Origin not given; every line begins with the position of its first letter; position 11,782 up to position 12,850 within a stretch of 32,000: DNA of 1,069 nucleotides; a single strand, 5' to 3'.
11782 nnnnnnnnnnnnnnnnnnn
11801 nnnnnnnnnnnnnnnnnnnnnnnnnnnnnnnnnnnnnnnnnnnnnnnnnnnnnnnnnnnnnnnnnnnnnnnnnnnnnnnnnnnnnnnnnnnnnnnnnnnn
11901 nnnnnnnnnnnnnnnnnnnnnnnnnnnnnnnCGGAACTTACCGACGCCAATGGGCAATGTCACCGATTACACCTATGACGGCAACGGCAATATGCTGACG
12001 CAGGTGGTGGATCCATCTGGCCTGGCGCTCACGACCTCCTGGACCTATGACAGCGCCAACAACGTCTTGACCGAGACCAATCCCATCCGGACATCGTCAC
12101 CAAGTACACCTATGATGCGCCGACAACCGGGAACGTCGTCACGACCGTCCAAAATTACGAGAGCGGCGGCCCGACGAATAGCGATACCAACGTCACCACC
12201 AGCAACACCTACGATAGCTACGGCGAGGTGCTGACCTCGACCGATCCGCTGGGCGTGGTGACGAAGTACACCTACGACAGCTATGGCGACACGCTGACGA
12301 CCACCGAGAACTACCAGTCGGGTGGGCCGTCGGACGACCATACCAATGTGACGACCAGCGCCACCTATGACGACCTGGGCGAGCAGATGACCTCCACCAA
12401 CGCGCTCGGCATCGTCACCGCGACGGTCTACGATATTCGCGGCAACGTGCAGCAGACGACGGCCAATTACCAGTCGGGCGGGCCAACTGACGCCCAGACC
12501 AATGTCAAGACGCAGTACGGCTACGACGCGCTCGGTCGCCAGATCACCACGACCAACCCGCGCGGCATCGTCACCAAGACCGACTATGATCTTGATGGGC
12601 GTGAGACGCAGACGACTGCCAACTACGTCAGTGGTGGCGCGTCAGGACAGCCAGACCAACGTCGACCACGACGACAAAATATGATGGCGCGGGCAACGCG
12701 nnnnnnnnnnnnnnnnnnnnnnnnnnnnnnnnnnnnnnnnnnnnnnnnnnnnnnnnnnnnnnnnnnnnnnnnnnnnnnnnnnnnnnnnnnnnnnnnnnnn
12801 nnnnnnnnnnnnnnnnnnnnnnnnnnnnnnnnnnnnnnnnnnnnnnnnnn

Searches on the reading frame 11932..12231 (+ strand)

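Call 88: search_protein_families(library=ncbifam, proteins=[window:11932-12231:+], max_evalue=0.01)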
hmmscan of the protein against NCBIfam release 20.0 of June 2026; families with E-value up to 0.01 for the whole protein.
window:11932-12231:+ (100 aa): 1 family
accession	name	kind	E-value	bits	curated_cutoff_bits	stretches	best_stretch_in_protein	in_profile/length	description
TIGR01643.1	YD_repeat_2x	repeat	9.9e-05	22.7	15.8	0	6-24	13-31/42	YD repeat-containing protein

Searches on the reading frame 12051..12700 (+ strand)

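Call 88: search_protein_families(library=ncbifam, proteins=[window:12051-12700:+], max_evalue=0.01)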
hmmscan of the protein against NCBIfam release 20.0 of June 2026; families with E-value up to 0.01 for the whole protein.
window:12051-12700:+ (216 aa): 2 families
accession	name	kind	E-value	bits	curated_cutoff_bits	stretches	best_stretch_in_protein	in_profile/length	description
TIGR01643.1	YD_repeat_2x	repeat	6e-11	42.4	15.8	2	158-186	1-29/42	YD repeat-containing protein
NF041261.1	RHS_core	equivalog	1e-05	23.6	2000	1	5-190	502-656/1261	RHS element core protein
